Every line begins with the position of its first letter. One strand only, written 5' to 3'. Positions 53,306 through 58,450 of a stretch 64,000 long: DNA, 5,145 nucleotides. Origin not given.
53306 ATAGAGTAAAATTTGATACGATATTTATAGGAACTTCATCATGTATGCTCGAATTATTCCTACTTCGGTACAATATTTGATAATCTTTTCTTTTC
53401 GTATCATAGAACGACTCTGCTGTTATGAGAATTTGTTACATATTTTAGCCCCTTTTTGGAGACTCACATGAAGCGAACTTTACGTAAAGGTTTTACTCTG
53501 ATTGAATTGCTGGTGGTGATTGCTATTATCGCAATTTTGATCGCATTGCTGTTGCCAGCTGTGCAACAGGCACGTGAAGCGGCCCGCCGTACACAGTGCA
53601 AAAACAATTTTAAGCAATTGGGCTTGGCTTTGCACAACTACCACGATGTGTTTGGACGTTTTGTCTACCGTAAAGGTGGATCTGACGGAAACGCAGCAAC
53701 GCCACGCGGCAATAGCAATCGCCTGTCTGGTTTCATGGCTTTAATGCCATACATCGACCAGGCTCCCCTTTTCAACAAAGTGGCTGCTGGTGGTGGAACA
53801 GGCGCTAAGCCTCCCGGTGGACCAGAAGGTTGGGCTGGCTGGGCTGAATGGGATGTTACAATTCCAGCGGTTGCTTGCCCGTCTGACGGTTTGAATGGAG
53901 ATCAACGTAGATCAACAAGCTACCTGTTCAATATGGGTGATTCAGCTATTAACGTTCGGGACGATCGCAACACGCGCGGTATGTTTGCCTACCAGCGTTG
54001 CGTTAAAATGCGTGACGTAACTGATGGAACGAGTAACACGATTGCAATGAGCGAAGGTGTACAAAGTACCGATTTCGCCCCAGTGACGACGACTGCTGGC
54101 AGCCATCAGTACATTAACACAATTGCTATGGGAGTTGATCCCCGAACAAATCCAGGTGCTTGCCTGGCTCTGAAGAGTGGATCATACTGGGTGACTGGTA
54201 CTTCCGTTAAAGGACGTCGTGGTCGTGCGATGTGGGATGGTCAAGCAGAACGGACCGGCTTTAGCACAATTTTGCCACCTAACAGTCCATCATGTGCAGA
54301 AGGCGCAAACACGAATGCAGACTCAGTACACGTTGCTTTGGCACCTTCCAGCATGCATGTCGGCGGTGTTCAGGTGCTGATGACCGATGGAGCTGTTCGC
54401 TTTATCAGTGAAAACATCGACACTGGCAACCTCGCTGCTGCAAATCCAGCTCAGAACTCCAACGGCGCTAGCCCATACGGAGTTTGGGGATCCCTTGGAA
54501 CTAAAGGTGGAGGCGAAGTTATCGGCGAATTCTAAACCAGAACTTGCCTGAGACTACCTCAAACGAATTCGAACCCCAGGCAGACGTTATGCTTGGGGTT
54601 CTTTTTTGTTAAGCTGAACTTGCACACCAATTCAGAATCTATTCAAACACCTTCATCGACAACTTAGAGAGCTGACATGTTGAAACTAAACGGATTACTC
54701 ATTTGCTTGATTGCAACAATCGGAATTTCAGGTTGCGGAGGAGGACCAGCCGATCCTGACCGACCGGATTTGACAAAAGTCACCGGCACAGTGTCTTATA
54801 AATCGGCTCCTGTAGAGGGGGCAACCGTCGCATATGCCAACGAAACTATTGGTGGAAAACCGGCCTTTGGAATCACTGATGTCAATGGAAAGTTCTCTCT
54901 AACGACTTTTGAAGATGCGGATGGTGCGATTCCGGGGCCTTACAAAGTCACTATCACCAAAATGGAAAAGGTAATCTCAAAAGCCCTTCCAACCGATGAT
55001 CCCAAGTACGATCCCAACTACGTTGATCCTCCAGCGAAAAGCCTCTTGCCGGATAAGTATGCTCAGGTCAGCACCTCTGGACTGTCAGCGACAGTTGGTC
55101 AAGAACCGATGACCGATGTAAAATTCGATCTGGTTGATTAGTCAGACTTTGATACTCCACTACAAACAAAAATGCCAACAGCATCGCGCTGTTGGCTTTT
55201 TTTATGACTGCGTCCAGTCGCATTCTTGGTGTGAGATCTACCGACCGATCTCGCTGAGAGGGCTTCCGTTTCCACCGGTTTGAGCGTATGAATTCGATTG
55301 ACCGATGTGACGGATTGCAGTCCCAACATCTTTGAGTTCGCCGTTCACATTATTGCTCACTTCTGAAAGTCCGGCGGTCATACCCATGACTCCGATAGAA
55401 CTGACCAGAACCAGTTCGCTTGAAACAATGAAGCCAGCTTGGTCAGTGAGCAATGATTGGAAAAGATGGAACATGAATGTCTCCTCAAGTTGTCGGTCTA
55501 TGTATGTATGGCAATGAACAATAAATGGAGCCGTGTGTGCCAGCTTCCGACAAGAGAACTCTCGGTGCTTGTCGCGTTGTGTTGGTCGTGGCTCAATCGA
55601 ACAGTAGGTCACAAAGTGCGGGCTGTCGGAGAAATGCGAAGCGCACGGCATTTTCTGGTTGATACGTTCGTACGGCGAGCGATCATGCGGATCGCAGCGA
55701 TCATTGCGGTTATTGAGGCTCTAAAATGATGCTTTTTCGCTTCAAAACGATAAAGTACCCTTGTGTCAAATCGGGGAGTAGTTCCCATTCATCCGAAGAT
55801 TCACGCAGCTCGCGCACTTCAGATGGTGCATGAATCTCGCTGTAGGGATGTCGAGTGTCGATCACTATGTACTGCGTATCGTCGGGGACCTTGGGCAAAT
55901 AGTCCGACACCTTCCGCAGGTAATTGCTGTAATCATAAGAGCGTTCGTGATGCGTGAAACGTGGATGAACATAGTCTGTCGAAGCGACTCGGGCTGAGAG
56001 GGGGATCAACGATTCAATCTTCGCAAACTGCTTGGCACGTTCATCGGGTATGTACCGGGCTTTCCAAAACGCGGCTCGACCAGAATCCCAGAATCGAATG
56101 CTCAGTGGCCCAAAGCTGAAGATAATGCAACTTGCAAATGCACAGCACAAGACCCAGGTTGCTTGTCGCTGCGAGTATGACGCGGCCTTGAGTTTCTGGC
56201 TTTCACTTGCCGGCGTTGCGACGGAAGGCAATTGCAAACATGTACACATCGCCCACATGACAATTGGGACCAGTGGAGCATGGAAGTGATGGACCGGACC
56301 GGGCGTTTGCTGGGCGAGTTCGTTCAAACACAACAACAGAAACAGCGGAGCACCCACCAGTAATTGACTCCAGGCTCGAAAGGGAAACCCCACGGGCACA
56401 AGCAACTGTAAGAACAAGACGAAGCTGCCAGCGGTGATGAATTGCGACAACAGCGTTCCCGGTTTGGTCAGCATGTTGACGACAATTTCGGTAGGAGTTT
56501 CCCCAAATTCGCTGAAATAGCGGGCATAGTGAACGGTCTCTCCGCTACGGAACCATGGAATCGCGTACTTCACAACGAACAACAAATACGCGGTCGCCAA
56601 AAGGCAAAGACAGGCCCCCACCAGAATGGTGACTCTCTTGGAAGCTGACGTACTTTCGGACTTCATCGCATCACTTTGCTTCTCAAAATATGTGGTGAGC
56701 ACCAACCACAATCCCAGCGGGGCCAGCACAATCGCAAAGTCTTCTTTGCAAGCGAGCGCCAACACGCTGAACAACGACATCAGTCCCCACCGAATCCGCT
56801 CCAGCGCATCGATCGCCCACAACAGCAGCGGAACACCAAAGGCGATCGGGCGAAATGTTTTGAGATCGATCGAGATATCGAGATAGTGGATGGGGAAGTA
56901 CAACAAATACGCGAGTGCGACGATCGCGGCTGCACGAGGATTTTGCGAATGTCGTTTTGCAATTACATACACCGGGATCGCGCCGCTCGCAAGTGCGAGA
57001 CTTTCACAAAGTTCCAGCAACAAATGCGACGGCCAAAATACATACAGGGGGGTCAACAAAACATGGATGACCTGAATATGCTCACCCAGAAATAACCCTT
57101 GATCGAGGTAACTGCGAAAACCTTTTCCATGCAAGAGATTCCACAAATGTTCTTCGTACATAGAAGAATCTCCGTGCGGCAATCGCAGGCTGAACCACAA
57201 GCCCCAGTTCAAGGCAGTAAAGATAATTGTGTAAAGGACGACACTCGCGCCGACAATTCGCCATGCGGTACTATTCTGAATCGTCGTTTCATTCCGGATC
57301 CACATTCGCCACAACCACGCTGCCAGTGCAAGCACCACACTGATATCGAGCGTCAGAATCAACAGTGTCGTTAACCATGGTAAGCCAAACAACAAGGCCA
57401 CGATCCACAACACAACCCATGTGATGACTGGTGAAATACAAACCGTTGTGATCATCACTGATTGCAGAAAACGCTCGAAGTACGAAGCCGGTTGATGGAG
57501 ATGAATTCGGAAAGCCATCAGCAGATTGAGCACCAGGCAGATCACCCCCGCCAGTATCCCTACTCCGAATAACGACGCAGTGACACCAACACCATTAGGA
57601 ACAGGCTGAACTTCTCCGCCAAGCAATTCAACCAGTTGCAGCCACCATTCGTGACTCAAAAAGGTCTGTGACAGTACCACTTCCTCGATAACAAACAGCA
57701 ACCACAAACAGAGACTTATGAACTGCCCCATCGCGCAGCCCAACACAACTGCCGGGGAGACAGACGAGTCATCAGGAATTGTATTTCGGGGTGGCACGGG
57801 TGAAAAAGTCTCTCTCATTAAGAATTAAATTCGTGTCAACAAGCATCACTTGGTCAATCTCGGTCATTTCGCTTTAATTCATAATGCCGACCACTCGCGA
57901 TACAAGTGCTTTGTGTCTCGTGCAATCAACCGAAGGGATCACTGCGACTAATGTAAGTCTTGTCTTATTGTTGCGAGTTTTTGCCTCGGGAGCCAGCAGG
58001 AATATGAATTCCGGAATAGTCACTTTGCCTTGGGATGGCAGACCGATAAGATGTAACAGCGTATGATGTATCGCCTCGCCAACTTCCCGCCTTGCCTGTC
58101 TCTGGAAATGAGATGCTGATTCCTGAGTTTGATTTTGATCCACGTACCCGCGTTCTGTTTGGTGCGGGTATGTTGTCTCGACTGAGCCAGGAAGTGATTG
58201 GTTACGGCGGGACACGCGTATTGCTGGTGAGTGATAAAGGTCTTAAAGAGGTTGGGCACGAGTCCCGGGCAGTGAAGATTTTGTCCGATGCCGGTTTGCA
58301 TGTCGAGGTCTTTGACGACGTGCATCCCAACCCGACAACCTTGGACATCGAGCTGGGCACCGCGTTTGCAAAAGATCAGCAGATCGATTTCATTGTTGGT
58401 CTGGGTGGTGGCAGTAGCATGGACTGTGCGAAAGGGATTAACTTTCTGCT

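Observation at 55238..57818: Orphan Flp-type pilin next to a 702-aa GT-C/DUF2079-like membrane protein, downstream of a DUF1559 prepilin-like gene pair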

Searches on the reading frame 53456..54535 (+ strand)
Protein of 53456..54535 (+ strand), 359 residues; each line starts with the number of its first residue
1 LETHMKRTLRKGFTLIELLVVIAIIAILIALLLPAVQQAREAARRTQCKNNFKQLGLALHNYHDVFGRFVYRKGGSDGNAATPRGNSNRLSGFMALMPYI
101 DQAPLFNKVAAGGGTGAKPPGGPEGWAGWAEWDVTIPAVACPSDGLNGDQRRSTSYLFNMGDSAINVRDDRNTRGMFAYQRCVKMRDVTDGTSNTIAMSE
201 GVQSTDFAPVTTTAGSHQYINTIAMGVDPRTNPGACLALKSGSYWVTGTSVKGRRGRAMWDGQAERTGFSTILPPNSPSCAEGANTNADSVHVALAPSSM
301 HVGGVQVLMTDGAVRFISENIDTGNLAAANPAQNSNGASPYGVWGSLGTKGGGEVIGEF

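Call 4: search_protein_families(library=pfam, proteins=[window:53456-54535:+], max_evalue=1)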
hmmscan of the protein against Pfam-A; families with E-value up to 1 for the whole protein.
window:53456-54535:+ (359 aa): 5 families
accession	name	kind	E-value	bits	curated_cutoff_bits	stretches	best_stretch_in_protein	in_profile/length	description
PF07596.16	SBP_bac_10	-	1e-49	170.5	23.3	1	37-323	1-267/268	Protein of unknown function (DUF1559)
PF07963.17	N_methyl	-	3.5e-08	33.1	21.2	1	10-33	4-27/27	Prokaryotic N-terminal methylation motif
PF09207.16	Yeast-kill-tox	-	0.12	13.5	23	1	227-281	17-72/87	Yeast killer toxin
PF11773.13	ComGE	-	0.15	12.4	25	1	15-45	2-32/82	Competence system putative prepilin ComGE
PF06653.16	Claudin_3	-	0.22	11.9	28.7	1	5-56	86-133/163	Tight junction protein, Claudin-like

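Call 5: search_protein_families(library=ncbifam, proteins=[window:53456-54535:+], max_evalue=1)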
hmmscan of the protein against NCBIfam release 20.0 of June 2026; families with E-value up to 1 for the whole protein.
window:53456-54535:+ (359 aa): 20 families
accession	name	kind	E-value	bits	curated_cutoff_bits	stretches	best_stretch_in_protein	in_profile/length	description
TIGR01710.1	typeII_sec_gspG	equivalog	9e-10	38.7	88.85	1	11-85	1-75/134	type II secretion system major pseudopilin GspG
TIGR04294.2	pre_pil_HX9DG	domain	1e-08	34.7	19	1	297-318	1-22/22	H-X9-DG-CTERM domain-containing protein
NF040999.1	pilin_ComGC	equivalog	2.8e-08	33.8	75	1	11-52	2-43/84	competence type IV pilus major pilin ComGC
TIGR02532.1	IV_pilin_GFxxxE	domain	4.3e-08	32.7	16.3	1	10-33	1-24/24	prepilin-type N-terminal cleavage/methylation domain-containing protein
NF007862.0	PRK10574.1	equivalog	4.9e-08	33.2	138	1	9-41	3-35/145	prepilin peptidase-dependent pilin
TIGR01708.2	typeII_sec_gspH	equivalog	5e-07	29.9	80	1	11-51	2-42/169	type II secretion system minor pseudopilin GspH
NF041013.1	T4P_ComGE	equivalog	6.6e-07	29.3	49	1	11-44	4-37/83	competence type IV pilus minor pilin ComGE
NF041775.1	typeIV_PilA_Myxo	equivalog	8.2e-07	29.2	400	1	10-62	10-62/214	type IV pilin protein PilA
TIGR02596.1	TIGR02596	subfamily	2e-06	28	70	1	13-52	1-40/196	Verru_Chthon cassette protein D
NF040982.1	ComGD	equivalog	3e-05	24.4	70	1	11-56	2-47/139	competence type IV pilus minor pilin ComGD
TIGR01707.1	gspI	equivalog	3.7e-05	24.2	44.35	1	12-47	1-36/101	type II secretion system minor pseudopilin GspI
TIGR02599.1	TIGR02599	subfamily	0.00013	21.3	256.5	1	12-51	1-40/361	Verru_Chthon cassette protein C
TIGR01711.1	gspJ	equivalog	0.00025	20.9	64.85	1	11-81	1-72/192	type II secretion system minor pseudopilin GspJ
NF041002.1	pilin_ComGF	equivalog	0.00052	20.3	80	1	11-46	2-37/139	competence type IV pilus minor pilin ComGF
NF007800.0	PRK10506.1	equivalog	0.00063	19.6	158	1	9-49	7-47/163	prepilin peptidase-dependent protein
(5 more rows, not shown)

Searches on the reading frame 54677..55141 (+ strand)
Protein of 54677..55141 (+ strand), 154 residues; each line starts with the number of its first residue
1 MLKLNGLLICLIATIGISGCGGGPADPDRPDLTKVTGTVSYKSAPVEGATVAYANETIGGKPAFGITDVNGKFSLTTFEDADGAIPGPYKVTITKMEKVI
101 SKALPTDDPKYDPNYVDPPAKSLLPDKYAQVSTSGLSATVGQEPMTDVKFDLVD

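Call 4: search_protein_families(library=pfam, proteins=[window:54677-55141:+], max_evalue=1)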
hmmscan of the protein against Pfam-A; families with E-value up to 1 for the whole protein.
window:54677-55141:+ (154 aa): 3 families
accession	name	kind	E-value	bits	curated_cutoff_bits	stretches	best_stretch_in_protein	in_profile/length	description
PF13620.12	CarboxypepD_reg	-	0.00059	20.6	32.3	1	35-95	2-56/82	Carboxypeptidase regulatory-like domain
PF13715.12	CarbopepD_reg_2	-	0.012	16.1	32.2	1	35-79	1-42/88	CarboxypepD_reg-like domain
PF20598.4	DUF6795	-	0.03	15.1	27.4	1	35-78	1-46/103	Domain of unknown function (DUF6795)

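Call 5: search_protein_families(library=ncbifam, proteins=[window:54677-55141:+], max_evalue=1)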
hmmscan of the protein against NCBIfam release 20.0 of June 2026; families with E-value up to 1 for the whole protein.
window:54677-55141:+ (154 aa): 3 families
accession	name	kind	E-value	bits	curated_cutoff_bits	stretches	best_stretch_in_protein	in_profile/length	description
TIGR04056.1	OMP_RagA_SusC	subfamily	0.049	11.9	368.25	1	34-77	2-41/981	SusC/RagA family TonB-linked outer membrane protein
NF040901.1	SeO3_TeO2_ExtH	equivalog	0.092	11.7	200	1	2-97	5-98/430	selenite/tellurite reduction operon rhodanese-like protein ExtH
NF058595.1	invert_tail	domain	0.11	12.8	37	1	6-30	58-82/113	lipo-invert putative C-terminal anchoring domain-containing protein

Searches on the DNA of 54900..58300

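Call 82: search_rna_families(source=window, start=54900, end=58300, threshold=evalue, max_evalue=1)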
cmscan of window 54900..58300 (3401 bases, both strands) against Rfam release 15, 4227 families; matches with E-value up to 1: 2.
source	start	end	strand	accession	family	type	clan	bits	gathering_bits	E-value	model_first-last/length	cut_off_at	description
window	55110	55205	+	RF00378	Qrr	Gene; sRNA;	-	23.7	50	0.3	1-108/108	no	Qrr RNA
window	55080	55215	+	RF00002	5_8S_rRNA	Gene; rRNA;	CL00112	21.5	42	0.011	1-154/154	no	5.8S ribosomal RNA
